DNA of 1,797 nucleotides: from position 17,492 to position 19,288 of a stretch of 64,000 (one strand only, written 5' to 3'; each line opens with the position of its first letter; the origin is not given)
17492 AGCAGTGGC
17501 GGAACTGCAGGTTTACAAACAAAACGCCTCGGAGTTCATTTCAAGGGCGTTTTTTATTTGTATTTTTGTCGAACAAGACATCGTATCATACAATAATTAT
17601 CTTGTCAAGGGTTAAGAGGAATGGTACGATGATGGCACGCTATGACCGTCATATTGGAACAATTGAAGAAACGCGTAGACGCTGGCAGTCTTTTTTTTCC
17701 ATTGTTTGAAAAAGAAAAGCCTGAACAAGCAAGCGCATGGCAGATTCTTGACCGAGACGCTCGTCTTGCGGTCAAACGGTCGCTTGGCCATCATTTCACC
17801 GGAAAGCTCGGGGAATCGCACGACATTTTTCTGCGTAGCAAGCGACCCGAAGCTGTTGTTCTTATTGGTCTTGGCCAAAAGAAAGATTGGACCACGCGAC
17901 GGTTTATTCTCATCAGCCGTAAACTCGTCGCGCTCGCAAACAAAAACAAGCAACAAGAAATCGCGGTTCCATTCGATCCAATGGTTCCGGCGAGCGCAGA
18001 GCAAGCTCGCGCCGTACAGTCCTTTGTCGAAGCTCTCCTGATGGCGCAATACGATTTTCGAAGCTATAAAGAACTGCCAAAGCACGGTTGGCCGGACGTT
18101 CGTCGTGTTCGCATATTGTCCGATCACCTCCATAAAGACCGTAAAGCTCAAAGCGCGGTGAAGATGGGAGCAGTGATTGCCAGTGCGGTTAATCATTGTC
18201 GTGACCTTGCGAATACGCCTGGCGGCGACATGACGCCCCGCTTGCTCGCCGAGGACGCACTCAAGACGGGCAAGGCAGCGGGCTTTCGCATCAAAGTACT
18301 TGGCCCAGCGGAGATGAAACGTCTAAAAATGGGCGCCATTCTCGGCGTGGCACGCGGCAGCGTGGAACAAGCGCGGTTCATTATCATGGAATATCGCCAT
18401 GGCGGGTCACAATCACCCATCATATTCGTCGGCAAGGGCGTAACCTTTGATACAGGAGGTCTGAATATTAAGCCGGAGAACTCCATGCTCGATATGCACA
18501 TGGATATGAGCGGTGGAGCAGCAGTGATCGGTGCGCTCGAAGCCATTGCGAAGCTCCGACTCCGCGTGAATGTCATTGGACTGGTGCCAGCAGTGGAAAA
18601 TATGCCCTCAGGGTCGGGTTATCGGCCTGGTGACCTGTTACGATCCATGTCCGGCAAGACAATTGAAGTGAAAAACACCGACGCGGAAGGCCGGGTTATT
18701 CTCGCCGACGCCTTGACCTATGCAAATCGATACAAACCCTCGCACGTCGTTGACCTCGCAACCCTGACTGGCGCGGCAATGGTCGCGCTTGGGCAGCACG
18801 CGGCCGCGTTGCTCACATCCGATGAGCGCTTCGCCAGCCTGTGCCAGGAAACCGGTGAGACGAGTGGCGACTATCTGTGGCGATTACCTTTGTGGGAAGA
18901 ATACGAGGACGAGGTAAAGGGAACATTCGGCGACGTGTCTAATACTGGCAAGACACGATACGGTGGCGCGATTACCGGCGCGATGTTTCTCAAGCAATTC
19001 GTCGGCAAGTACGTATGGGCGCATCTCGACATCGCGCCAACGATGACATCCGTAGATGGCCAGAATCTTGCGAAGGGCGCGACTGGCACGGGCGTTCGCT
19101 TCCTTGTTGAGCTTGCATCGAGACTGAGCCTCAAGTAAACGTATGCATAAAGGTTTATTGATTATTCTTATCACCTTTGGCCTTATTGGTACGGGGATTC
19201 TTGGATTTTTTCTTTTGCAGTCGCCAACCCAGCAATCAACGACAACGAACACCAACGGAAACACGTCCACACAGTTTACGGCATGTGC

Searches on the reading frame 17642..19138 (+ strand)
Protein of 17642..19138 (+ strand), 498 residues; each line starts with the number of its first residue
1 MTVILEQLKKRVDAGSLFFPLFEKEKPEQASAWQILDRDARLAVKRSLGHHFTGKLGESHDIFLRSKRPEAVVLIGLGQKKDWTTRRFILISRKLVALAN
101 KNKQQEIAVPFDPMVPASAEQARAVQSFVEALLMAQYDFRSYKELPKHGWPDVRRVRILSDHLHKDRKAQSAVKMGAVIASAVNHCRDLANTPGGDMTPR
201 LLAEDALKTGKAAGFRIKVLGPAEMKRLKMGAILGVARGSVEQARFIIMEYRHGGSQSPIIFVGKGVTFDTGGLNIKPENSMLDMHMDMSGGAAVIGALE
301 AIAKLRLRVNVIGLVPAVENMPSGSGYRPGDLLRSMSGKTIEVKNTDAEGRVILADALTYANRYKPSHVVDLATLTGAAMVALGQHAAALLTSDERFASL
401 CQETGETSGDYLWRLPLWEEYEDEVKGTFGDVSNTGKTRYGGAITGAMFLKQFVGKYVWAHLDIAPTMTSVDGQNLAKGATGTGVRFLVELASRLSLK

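Call 11: search_protein_families(library=pfam, proteins=[window:17642-19138:+])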
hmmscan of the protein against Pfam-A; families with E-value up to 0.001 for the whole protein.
window:17642-19138:+ (498 aa): 2 families
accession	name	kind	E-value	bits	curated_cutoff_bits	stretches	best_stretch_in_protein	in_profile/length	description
PF00883.26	Peptidase_M17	-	3.2e-116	388.4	25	1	185-489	2-310/310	Cytosol aminopeptidase family, catalytic domain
PF02789.23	Peptidase_M17_N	-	1.7e-13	51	23.4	1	20-144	3-127/129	Cytosol aminopeptidase family, N-terminal domain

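Call 12: find_related_loci(query=window:17642-19138:+, collection=genome_contigs, flank=4000)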
Query window:17642-19138:+ (498 aa) in genome_contigs; peptide patterns used: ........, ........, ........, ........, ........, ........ (x = any residue, [..] = any of these).
599 stretches matched a pattern (row limit reached: there are more); 548 encode a relative of the query (tblastn E <= 1e-3); the best 80 are kept; 80 distinct loci.
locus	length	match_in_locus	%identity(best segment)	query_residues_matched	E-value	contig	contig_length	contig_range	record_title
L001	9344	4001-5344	54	51-497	3e-155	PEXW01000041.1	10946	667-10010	MAG: Candidatus Kerfeldbacteria bacterium CG08_land_8_20_14_0_20_43_14 CG08_land_8_20_14_0.20_scaffold_9367_c, whole gen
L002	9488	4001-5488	51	1-496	9e-154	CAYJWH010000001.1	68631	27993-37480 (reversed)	MAG TPA_asm: uncultured Candidatus Saccharibacteria bacterium isolate ERP125453_co1_479 genome assembly, contig: NODE_24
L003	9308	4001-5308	53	56-491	2e-140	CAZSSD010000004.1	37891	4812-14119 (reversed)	MAG TPA_asm: uncultured Candidatus Saccharibacteria bacterium isolate binchicken_co110_1221 genome assembly, contig: NOD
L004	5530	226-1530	52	58-491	1e-138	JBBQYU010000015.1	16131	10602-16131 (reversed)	MAG: Candidatus Moraniibacteriota bacterium isolate Co_metawrap_2179 Cmw_2179_k141_9676053_length_16131_cov_8.0000, whol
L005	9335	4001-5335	51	58-496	1e-133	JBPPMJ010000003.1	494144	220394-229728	MAG: Minisyncoccota bacterium isolate BIOS2019_out_082 k131_633190, whole genome shotgun sequence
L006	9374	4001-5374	46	33-494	2e-129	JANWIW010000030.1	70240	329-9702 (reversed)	MAG: Candidatus Paceibacterota bacterium isolate CRAIB_MAG51 c_000000103401, whole genome shotgun sequence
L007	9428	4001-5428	51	11-494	2e-148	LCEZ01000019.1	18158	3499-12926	MAG: Parcubacteria group bacterium GW2011_GWD2_43_10 UV57_C0019, whole genome shotgun sequence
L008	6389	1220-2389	50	85-488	2e-124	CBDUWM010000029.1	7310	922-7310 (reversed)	MAG TPA_asm: uncultured bacterium isolate SRR22302365_binner12_Refined_166 genome assembly, contig: ERZ25074835.8409, wh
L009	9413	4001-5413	43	22-491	1e-116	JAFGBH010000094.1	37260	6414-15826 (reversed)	MAG: Deltaproteobacteria bacterium isolate Zod_Metabat.1020 k87_9915602, whole genome shotgun sequence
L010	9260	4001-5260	50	75-491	6e-116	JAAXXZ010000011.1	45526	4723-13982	MAG: Candidatus Moraniibacteriota bacterium isolate W9_Combined_metabat2_155 W9_Combined_metabat2_155_NODE_466, whole ge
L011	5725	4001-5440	42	13-491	7e-109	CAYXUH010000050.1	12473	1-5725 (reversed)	MAG TPA_asm: uncultured Syntrophaceae bacterium isolate binchicken_co181_557 genome assembly, contig: NODE_9469_length_1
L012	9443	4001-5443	40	13-491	1e-107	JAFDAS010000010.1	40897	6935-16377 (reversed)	MAG: Deltaproteobacteria bacterium isolate AB_3033_Bin_88 AB_3033_Bin_88_scaffold_2092, whole genome shotgun sequence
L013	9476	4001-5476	40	1-490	5e-107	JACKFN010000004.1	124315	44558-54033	MAG: Candidatus Nomurabacteria bacterium isolate HK-STAS-PATE-1 HK-STAS-PATE-1_4, whole genome shotgun sequence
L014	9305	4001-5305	44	64-491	2e-106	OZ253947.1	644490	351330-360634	MAG: Candidatus Paceibacterota bacterium isolate 943e5f1b-fc77-4159-9421-3b44cfae6817 genome assembly, chromosome: 1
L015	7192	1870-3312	41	12-491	3e-106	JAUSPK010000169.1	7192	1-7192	MAG: Syntrophales bacterium isolate E21_metabat.bin.54_sub E21_k141_224932, whole genome shotgun sequence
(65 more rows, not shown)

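Call 13: find_related_loci(query=window:17642-19138:+, collection=metagenome_contigs, flank=3000)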
Query window:17642-19138:+ (498 aa) in metagenome_contigs; peptide patterns used: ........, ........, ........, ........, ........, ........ (x = any residue, [..] = any of these).
600 stretches matched a pattern (row limit reached: there are more); 465 encode a relative of the query (tblastn E <= 1e-3); the best 80 are kept; 80 distinct loci.
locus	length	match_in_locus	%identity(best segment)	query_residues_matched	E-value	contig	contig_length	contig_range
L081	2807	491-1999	52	1-492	8e-172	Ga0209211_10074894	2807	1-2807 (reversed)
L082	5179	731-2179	53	11-494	2e-160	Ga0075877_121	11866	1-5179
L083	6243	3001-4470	51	1-492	1e-156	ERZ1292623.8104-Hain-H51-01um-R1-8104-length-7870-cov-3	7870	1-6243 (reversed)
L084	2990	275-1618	54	51-497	7e-164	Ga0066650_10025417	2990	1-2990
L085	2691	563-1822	47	71-495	1e-135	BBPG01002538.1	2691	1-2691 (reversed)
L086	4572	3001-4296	51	59-495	7e-129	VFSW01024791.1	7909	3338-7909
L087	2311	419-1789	50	47-498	7e-135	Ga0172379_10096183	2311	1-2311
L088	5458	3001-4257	50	75-491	2e-121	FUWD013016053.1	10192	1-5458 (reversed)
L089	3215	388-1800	42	22-491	1e-119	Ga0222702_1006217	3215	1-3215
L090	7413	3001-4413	42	22-491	8e-116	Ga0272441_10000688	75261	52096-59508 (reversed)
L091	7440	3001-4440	42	13-491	4e-109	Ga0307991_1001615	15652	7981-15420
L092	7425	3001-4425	40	17-490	6e-106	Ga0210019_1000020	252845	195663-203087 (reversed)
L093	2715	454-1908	40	13-496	3e-109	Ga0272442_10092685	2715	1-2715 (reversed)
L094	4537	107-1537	38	1-491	2e-103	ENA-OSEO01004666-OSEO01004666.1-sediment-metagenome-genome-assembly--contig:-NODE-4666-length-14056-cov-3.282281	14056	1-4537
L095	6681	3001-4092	48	123-491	1e-103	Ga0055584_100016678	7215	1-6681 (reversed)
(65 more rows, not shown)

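Call 14: find_encoding_contigs(protein=window:17642-19138:+, flank=3000, max_places=10)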
Protein window:17642-19138:+ (498 aa): 2 contigs read that carry it; 1 place shown.
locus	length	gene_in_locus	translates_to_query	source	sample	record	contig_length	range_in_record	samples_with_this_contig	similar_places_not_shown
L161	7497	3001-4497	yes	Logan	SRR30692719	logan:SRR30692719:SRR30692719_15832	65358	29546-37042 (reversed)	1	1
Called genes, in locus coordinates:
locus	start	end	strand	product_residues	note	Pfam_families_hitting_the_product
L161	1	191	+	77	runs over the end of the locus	PF11213:DUF3006 (weak)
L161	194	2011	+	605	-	PF12229:PG_binding_4 (faint), PF04294:VanW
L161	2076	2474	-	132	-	-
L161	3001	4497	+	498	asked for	PF02789:Peptidase_M17_N, PF00883:Peptidase_M17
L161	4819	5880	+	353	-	PF06068:TIP49 (weak), PF05496:RuvB_N, PF13191:AAA_16 (faint), PF00931:NB-ARC (faint), PF00004:AAA, PF07728:AAA_5, PF17864:AAA_lid_4, PF05491:WHD_RuvB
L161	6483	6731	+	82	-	-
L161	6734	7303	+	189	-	PF03703:bPH_2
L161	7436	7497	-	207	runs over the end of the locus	-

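Call 18: find_homologous_proteins(query=window:17642-19138:+, max_evalue=1e-100)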
Query window:17642-19138:+ (498 aa): 3465 proteins with E <= 1e-100 among 8000 candidates; the best 120 are listed.
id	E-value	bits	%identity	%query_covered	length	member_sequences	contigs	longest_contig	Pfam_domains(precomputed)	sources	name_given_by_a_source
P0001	0.0e+0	1111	100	100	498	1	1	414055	PF00883.27,PF02789.24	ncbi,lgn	-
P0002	6.1e-162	558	53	100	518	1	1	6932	PF00883.27,PF02789.24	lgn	-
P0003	3.3e-161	555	54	99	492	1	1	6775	PF00883.27,PF02789.24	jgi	jgi:leucyl aminopeptidase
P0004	9.0e-161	554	54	99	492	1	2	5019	PF00883.27,PF02789.24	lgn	-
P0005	2.6e-160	552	54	99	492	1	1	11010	PF00883.27,PF02789.24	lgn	-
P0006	3.3e-160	552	56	91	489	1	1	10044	PF00883.27,PF02789.24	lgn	-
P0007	8.6e-160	551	58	83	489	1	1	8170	PF00883.27,PF02789.24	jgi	-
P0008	1.3e-158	547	53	99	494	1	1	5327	PF00883.27,PF02789.24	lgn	-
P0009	4.4e-158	545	54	99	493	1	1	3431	PF00883.27,PF02789.24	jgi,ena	-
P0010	5.4e-158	545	52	99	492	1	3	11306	PF00883.27,PF02789.24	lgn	-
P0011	3.6e-157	542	55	96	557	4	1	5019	PF00883.27,PF02789.24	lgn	-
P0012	4.8e-157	542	54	98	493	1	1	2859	PF00883.27,PF02789.24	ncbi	-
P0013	5.6e-157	541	57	87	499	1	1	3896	PF00883.27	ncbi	-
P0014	5.8e-157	541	53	98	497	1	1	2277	PF00883.27,PF02789.24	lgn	-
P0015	7.9e-157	541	51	100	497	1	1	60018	PF00883.27,PF02789.24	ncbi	ncbi:MAG: leucyl aminopeptidase [Patescibacteria group bacterium]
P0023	2.3e-155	536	54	99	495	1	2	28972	PF00883.27,PF02789.24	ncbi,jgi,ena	-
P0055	3.6e-152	526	53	96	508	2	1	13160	PF00883.27,PF02789.24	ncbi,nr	ncbi:MAG: leucyl aminopeptidase [Candidatus Veblenbacteria bacterium]|nr:leucyl aminopeptidase [Cand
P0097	6.9e-149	515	55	91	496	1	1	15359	PF00883.27,PF02789.24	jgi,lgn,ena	-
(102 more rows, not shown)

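Call 41: find_encoding_contigs(protein=P0097, flank=3000, max_places=4)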
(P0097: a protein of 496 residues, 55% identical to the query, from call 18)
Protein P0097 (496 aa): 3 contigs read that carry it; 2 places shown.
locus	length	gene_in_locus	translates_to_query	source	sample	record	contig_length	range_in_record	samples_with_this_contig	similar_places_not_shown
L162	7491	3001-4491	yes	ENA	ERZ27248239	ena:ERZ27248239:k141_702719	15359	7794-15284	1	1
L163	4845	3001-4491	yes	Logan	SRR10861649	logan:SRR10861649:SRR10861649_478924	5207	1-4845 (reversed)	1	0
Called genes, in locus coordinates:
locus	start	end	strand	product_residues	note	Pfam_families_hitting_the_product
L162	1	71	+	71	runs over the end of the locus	-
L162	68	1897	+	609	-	PF12229:PG_binding_4, PF04294:VanW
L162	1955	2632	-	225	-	-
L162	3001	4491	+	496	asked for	PF02789:Peptidase_M17_N, PF00883:Peptidase_M17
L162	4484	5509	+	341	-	PF05496:RuvB_N, PF00004:AAA, PF07728:AAA_5 (weak), PF17864:AAA_lid_4, PF05491:WHD_RuvB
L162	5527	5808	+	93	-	-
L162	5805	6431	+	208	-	-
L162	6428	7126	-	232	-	-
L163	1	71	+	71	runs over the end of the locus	-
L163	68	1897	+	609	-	PF12229:PG_binding_4, PF04294:VanW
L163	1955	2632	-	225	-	-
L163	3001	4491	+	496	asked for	PF02789:Peptidase_M17_N, PF00883:Peptidase_M17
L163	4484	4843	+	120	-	?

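Call 42: find_encoding_contigs(protein=P0002, flank=3000, max_places=3)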
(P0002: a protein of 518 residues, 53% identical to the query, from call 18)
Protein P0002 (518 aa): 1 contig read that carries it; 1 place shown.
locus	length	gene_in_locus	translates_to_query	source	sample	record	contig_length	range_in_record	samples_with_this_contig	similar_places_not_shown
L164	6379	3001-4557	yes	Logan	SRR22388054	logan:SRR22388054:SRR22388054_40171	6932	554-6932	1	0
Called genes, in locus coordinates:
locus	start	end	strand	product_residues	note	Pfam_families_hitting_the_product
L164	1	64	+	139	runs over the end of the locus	PF00011:HSP20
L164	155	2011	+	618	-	PF12229:PG_binding_4, PF04294:VanW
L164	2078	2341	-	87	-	-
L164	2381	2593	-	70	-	-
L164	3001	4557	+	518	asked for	PF02789:Peptidase_M17_N, PF00883:Peptidase_M17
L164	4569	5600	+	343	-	PF01078:Mg_chelatase (faint), PF05496:RuvB_N, PF13191:AAA_16 (faint), PF00004:AAA, PF07728:AAA_5 (weak), PF17864:AAA_lid_4, PF05491:WHD_RuvB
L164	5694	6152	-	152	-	-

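Call 43: find_encoding_contigs(protein=P0006, flank=3000, max_places=3)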
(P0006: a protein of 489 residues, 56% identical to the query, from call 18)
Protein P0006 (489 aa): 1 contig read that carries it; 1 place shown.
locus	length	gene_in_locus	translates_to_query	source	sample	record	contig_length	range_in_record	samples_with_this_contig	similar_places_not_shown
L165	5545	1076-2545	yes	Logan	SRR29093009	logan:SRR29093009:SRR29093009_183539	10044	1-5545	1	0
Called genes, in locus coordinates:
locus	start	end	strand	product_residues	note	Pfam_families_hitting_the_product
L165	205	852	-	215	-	PF02163:Peptidase_M50 (weak)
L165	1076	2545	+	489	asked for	PF02789:Peptidase_M17_N, PF00883:Peptidase_M17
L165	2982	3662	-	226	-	-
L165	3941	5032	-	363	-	PF00406:ADK (faint)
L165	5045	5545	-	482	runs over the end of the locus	PF01336:tRNA_anti-codon, PF00152:tRNA-synt_2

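Call 47: find_encoding_contigs(protein=P0004, flank=2500, max_places=2)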
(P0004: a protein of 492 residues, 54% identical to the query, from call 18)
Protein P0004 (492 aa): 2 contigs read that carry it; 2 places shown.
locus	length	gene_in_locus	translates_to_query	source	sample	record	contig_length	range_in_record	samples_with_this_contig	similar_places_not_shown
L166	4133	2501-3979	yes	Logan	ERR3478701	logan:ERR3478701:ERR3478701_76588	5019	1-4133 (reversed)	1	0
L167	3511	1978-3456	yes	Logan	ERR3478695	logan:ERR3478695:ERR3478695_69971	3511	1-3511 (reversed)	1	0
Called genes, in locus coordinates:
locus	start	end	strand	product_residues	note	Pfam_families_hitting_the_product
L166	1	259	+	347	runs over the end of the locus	PF14022:DUF4238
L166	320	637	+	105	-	-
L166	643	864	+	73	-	PF07866:DUF1653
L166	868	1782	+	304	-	PF01636:APH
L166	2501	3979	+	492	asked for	PF02789:Peptidase_M17_N, PF00883:Peptidase_M17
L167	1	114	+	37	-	?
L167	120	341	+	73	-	PF07866:DUF1653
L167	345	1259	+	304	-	PF01636:APH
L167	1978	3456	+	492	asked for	PF02789:Peptidase_M17_N, PF00883:Peptidase_M17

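Call 48: find_encoding_contigs(protein=P0023, flank=2500, max_places=2)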
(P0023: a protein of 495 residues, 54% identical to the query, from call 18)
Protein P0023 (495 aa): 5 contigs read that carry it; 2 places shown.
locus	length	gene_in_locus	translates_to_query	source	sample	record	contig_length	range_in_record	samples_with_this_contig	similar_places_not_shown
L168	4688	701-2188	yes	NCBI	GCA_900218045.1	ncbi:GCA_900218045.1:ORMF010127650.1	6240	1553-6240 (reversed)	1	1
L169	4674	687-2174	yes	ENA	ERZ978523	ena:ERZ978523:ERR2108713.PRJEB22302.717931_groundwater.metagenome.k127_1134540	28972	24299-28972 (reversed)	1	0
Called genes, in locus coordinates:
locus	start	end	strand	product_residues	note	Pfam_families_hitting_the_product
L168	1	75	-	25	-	?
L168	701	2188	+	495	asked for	PF02789:Peptidase_M17_N, PF00883:Peptidase_M17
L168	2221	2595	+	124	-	PF18895:T4SS_pilin (weak)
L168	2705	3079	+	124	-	PF18895:T4SS_pilin (weak)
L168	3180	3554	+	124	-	PF18895:T4SS_pilin (weak)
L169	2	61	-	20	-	?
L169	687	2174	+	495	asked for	PF02789:Peptidase_M17_N, PF00883:Peptidase_M17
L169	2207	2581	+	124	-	PF18895:T4SS_pilin (weak)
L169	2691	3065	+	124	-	PF18895:T4SS_pilin (weak)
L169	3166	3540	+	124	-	PF18895:T4SS_pilin (weak)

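Call 49: find_encoding_contigs(protein=P0003, flank=2500, max_places=2)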
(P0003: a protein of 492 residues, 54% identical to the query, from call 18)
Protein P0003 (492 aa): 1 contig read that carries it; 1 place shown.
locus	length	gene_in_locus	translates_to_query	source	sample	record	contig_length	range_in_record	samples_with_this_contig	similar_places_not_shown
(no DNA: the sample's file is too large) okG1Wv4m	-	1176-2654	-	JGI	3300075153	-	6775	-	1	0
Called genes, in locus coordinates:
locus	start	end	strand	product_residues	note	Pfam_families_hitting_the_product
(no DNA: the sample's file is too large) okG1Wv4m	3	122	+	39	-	?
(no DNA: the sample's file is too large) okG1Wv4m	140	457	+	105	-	-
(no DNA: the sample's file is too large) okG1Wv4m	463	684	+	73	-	PF07866:DUF1653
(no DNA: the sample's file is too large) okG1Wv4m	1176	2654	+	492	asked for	PF02789:Peptidase_M17_N, PF00883:Peptidase_M17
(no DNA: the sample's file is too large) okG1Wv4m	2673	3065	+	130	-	PF18895:T4SS_pilin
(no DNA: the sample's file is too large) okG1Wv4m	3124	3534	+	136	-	PF04956:TrbC (faint), PF18895:T4SS_pilin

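Call 53: find_encoding_contigs(protein=P0055, flank=2500, max_places=2)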
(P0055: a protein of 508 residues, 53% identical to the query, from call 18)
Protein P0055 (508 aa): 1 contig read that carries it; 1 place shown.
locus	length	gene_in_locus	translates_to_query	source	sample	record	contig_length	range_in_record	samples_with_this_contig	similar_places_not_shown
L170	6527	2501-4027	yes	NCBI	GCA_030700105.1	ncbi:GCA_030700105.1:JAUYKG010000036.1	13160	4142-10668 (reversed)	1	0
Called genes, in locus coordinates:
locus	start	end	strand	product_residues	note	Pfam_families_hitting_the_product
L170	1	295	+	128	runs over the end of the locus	PF01687:Flavokinase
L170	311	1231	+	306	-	PF00892:EamA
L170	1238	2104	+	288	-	PF00892:EamA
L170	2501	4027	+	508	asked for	PF02789:Peptidase_M17_N, PF00883:Peptidase_M17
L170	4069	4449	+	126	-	PF18895:T4SS_pilin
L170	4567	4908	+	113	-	PF18895:T4SS_pilin (weak)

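Call 54: find_encoding_contigs(protein=P0008, flank=2500, max_places=2)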
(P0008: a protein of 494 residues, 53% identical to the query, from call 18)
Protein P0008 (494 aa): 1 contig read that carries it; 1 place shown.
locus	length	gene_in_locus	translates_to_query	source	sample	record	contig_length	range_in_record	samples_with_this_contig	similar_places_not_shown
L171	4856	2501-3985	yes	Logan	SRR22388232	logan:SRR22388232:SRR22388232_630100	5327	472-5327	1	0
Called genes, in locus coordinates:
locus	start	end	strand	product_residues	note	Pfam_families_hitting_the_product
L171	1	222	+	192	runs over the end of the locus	PF01928:CYTH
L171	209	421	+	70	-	PF07866:DUF1653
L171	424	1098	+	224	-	-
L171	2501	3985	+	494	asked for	PF02789:Peptidase_M17_N, PF00883:Peptidase_M17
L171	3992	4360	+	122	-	PF18895:T4SS_pilin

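Call 61: find_homologous_proteins(query=A5, max_evalue=1e-120)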
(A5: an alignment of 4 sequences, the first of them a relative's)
Query A5 (4 sequences) (498 aa, profile of the alignment): 4044 proteins with E <= 1e-120 among 8000 candidates; the best 120 are listed.
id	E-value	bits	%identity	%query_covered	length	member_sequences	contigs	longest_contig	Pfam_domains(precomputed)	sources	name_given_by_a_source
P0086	2.8e-274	928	54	90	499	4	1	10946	PF00883.27,PF02789.24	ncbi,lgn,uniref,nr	ncbi:MAG: leucyl aminopeptidase [Candidatus Kerfeldbacteria bacterium CG08_land_8_20_14_0_20_43_14]|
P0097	4.3e-267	905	55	91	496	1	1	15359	PF00883.27,PF02789.24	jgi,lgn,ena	-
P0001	3.2e-266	902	100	100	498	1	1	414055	PF00883.27,PF02789.24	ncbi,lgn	-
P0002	2.2e-265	899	53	100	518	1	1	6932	PF00883.27,PF02789.24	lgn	-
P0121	1.5e-246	837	55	89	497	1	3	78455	PF00883.27,PF02789.24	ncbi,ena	ncbi:MAG: leucyl aminopeptidase [Patescibacteria group bacterium]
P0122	7.8e-246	834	56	89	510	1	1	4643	PF00883.27,PF02789.24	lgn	-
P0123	7.3e-244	828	53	89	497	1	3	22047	PF00883.27,PF02789.24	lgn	-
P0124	1.4e-243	827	54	91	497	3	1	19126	PF00883.27,PF02789.24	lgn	-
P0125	3.2e-240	816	53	89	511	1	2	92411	PF00883.27,PF02789.24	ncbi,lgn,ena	ncbi:MAG: leucyl aminopeptidase [Patescibacteria group bacterium]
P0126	4.0e-237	806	54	90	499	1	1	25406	PF00883.27,PF02789.24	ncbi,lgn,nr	ncbi:MAG: leucyl aminopeptidase [bacterium]|nr:leucyl aminopeptidase [bacterium]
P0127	5.4e-237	805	54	89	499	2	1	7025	PF00883.27,PF02789.24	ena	-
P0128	1.0e-236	804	56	89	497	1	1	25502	PF00883.27,PF02789.24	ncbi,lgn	-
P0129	6.7e-236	802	55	85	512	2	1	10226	PF00883.27,PF02789.24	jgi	jgi:leucyl aminopeptidase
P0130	8.0e-235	798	50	95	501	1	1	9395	PF00883.27,PF02789.24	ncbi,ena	-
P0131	4.1e-234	796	47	99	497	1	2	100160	PF00883.27,PF02789.24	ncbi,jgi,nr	ncbi:leucyl aminopeptidase [Candidatus Parcubacteria bacterium]|jgi:leucyl aminopeptidase|nr:MAG: le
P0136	1.0e-232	791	54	83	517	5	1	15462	PF00883.27,PF02789.24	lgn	-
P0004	6.0e-207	706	54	99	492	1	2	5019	PF00883.27,PF02789.24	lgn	-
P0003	1.2e-206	705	54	99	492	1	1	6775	PF00883.27,PF02789.24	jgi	jgi:leucyl aminopeptidase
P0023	2.2e-205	701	54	99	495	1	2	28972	PF00883.27,PF02789.24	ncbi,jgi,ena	-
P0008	5.7e-205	700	53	99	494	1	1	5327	PF00883.27,PF02789.24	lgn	-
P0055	3.5e-202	690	53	96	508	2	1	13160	PF00883.27,PF02789.24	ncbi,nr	ncbi:MAG: leucyl aminopeptidase [Candidatus Veblenbacteria bacterium]|nr:leucyl aminopeptidase [Cand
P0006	1.6e-196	672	56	91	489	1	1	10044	PF00883.27,PF02789.24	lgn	-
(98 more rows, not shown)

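Call 63: find_encoding_contigs(protein=P0131, flank=3000, max_places=2)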
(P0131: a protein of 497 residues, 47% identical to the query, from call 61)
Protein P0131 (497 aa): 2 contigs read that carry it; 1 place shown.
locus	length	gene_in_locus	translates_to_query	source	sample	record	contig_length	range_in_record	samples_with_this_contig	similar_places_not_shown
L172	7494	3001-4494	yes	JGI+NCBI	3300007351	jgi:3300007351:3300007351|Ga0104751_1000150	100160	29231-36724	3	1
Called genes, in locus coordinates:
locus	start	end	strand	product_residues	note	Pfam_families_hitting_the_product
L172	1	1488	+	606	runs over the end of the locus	PF12229:PG_binding_4, PF04294:VanW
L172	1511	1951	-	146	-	-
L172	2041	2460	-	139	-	-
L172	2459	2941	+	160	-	-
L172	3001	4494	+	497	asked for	PF02789:Peptidase_M17_N, PF00883:Peptidase_M17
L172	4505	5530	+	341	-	PF05496:RuvB_N, PF00004:AAA, PF07728:AAA_5 (weak), PF17864:AAA_lid_4, PF05491:WHD_RuvB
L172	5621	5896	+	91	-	-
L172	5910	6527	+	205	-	-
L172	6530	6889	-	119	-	-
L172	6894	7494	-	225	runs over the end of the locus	-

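Call 64: find_encoding_contigs(protein=P0136, flank=3000, max_places=2)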
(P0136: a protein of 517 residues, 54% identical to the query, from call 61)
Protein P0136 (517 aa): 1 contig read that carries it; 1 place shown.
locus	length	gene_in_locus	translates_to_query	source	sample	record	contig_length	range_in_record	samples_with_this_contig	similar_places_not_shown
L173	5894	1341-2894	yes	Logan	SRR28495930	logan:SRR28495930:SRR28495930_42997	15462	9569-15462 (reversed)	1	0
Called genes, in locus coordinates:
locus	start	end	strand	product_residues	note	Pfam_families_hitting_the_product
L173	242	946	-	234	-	-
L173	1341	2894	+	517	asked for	PF02789:Peptidase_M17_N, PF00883:Peptidase_M17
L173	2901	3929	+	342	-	PF05673:DUF815 (faint), PF01078:Mg_chelatase (faint), PF05496:RuvB_N, PF00004:AAA, PF07728:AAA_5 (weak), PF17864:AAA_lid_4, PF05491:WHD_RuvB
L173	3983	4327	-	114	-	-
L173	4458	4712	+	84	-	-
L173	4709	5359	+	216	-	-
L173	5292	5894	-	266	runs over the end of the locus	-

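Call 65: find_encoding_contigs(protein=P0126, flank=3000, max_places=2)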
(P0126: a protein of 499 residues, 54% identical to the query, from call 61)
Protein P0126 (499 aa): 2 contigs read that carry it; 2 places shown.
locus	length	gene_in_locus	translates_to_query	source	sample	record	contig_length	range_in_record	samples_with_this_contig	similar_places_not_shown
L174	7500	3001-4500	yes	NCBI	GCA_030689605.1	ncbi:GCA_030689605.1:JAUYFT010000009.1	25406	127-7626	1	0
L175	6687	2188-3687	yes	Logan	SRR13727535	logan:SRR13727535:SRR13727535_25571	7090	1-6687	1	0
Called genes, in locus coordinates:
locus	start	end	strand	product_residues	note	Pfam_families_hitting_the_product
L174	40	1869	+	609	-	PF12229:PG_binding_4, PF04294:VanW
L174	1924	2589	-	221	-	-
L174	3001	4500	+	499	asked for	PF02789:Peptidase_M17_N, PF00883:Peptidase_M17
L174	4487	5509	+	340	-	PF05496:RuvB_N, PF13191:AAA_16 (weak), PF00004:AAA, PF07728:AAA_5, PF17864:AAA_lid_4, PF05491:WHD_RuvB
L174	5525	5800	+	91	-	-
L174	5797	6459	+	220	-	-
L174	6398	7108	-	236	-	-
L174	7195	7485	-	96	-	-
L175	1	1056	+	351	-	?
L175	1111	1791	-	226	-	-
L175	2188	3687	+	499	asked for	PF02789:Peptidase_M17_N, PF00883:Peptidase_M17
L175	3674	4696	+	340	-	PF05496:RuvB_N, PF13191:AAA_16 (weak), PF00004:AAA, PF07728:AAA_5, PF17864:AAA_lid_4, PF05491:WHD_RuvB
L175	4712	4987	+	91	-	-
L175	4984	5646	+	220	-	-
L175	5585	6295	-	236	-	-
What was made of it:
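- The rod is always next to pepA (calls 41, 42, 63-65).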
